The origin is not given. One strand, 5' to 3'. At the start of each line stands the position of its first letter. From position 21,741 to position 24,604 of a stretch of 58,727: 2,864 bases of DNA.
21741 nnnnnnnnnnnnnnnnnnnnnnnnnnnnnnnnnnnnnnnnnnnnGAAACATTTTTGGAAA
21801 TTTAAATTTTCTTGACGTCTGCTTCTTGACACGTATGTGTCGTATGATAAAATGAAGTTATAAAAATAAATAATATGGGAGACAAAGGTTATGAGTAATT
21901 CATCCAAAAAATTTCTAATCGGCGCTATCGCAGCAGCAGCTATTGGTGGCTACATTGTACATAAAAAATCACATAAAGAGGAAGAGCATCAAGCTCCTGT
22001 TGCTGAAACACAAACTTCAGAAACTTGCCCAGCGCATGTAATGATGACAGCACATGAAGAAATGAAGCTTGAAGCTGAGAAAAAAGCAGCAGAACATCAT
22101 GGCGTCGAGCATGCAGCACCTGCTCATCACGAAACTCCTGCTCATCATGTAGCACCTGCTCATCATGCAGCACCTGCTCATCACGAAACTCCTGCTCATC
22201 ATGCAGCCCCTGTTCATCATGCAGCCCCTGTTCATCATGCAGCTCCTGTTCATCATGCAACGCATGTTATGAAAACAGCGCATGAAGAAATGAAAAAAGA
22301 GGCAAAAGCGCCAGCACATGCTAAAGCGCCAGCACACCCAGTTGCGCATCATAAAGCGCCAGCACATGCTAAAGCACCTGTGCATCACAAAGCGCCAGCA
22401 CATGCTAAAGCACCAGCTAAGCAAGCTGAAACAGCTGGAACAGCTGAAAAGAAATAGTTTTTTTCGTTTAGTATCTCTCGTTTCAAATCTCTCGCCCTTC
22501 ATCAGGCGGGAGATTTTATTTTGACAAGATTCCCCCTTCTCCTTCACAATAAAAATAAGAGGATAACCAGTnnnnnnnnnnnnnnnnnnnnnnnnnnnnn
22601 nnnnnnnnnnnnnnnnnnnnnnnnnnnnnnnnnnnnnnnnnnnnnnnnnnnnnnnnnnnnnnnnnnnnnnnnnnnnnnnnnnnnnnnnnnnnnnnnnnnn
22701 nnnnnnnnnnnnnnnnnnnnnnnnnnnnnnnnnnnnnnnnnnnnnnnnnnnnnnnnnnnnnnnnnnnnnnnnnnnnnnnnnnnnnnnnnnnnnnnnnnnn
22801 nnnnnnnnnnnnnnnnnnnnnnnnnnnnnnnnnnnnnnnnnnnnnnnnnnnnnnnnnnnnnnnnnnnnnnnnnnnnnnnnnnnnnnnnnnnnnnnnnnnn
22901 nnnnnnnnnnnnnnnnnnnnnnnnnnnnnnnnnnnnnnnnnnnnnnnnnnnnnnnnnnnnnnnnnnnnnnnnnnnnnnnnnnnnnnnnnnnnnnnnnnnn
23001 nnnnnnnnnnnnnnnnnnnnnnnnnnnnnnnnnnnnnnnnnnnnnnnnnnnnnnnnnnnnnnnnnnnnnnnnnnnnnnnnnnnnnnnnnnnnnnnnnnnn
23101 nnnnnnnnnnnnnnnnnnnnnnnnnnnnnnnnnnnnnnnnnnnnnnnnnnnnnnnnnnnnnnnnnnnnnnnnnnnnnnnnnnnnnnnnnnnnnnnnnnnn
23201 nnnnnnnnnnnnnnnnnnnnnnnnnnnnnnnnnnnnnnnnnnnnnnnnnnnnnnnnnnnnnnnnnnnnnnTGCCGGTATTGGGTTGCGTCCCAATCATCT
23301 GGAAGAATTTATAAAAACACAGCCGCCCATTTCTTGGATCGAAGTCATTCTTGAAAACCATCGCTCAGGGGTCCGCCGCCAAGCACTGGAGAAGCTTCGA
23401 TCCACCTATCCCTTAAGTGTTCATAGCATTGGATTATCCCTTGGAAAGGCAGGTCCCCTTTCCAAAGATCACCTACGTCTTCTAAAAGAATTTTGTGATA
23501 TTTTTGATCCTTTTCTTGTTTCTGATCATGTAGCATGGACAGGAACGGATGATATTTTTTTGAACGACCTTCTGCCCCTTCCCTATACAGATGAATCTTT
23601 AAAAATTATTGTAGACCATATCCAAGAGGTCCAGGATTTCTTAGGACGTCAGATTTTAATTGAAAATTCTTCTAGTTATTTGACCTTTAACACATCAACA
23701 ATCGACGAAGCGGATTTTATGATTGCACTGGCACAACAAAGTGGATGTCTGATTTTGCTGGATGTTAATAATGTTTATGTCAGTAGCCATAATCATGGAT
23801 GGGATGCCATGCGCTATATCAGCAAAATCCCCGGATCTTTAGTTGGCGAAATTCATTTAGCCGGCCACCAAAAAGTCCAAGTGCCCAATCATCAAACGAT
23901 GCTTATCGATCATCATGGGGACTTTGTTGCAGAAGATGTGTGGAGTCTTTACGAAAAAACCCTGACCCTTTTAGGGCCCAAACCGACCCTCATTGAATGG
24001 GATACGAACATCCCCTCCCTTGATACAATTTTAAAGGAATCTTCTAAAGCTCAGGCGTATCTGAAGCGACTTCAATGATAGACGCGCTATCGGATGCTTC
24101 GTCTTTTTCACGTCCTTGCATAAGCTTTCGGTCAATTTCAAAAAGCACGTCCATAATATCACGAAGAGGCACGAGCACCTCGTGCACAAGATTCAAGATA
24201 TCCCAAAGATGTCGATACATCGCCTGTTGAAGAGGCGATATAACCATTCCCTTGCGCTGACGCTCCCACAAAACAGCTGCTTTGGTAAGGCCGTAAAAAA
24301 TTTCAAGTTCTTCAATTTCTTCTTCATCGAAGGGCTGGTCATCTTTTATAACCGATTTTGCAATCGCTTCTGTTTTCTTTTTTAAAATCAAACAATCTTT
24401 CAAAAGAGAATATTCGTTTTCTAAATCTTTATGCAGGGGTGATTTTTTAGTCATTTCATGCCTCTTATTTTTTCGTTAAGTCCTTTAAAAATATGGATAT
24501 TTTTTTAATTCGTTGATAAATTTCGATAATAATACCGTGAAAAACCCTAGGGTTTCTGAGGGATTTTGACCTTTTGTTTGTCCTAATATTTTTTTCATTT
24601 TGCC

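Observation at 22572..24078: Bufferin-like RiPP pair with an atypical precursor and no DUF2063 partner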

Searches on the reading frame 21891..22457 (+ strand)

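Call 3: search_protein_families(library=pfam, proteins=[window:21891-22457:+], max_evalue=1)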
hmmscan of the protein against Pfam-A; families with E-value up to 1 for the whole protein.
window:21891-22457:+ (188 aa): 2 families
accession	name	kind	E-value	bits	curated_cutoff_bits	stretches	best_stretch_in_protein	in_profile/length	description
PF07142.17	DUF1388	-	7e-06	26.2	25.9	1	155-178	5-28/28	Repeat of unknown function (DUF1388)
PF05403.16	Plasmodium_HRP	-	0.0019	18.5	45.8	1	28-172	80-215/218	Plasmodium histidine-rich protein (HRPII/III)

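Call 4: search_protein_families(library=ncbifam, proteins=[window:21891-22457:+], max_evalue=1)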
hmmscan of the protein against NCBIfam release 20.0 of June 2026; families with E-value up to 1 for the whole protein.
window:21891-22457:+ (188 aa): 1 family
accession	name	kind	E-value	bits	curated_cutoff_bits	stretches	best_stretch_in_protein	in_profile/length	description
NF038356.1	actino_DLW39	hypoth_equivalog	0.0056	16.5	24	1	6-29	1-22/38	DLW-39 family protein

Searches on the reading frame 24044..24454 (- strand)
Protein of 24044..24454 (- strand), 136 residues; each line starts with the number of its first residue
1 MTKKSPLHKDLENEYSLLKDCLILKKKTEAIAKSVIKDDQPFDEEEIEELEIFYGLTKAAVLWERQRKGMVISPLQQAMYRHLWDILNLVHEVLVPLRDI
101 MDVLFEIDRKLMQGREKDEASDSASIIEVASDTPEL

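Call 3: search_protein_families(library=pfam, proteins=[window:24044-24454:-], max_evalue=1)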
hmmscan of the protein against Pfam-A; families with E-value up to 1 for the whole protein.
window:24044-24454:- (136 aa): 0 families

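Call 4: search_protein_families(library=ncbifam, proteins=[window:24044-24454:-], max_evalue=1)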
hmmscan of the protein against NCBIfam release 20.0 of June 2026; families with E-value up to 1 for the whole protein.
window:24044-24454:- (136 aa): 0 families

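Call 49: find_homologous_proteins(query=window:24044-24454:-, max_evalue=0.01)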
Query window:24044-24454:- (136 aa): 4 proteins with E <= 0.01 among 12 candidates.
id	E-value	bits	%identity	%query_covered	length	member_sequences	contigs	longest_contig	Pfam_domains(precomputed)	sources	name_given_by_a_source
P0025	9.3e-79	280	96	100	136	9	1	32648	-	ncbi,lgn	-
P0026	6.9e-65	235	82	100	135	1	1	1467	-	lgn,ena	-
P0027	4.2e-64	232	81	100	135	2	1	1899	-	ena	-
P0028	2.4e-53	198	79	88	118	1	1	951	-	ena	-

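Call 51: find_encoding_contigs(protein=P0025, flank=10000, max_places=2)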
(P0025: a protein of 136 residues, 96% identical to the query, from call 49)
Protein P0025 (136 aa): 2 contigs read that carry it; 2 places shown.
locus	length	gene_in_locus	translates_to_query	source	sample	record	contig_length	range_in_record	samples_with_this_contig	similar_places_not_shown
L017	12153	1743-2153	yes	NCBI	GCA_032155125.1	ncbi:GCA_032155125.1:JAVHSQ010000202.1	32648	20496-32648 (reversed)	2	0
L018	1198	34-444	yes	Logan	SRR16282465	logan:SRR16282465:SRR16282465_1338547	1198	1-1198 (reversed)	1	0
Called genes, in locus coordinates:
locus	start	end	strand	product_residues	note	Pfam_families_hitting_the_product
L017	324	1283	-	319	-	PF00126:HTH_1, PF03466:LysR_substrate (weak)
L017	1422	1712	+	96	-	-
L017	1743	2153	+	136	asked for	-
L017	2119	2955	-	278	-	PF05114:MbnB_TglH_ChrH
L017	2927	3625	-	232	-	-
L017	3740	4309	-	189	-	-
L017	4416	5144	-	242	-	PF01479:S4, PF00849:PseudoU_synth_2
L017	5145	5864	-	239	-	PF07722:Peptidase_C26, PF00117:GATase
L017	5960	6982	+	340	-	PF01408:GFO_IDH_MocA, PF22725:GFO_IDH_MocA_C3, PF02894:GFO_IDH_MocA_C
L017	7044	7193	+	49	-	-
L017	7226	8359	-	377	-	PF00155:Aminotran_1_2 (weak), PF01041:DegT_DnrJ_EryC1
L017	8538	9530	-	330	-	PF00849:PseudoU_synth_2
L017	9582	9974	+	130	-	-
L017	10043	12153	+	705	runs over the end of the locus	PF05954:Phage_GPD, PF04717:Phage_base_V, PF22178:Gp5_trimer_C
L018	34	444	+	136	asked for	-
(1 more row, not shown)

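Call 65: search_solved_structures(query=A6, max_evalue=10)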
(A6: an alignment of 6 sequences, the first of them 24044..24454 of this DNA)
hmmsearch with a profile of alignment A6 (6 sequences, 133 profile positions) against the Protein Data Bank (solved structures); distinct sequences matched with E-value up to 10: 1.
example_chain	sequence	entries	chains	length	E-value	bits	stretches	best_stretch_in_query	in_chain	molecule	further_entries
7udb_C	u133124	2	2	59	0.5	13.7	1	78-119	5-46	Synaptobrevin-2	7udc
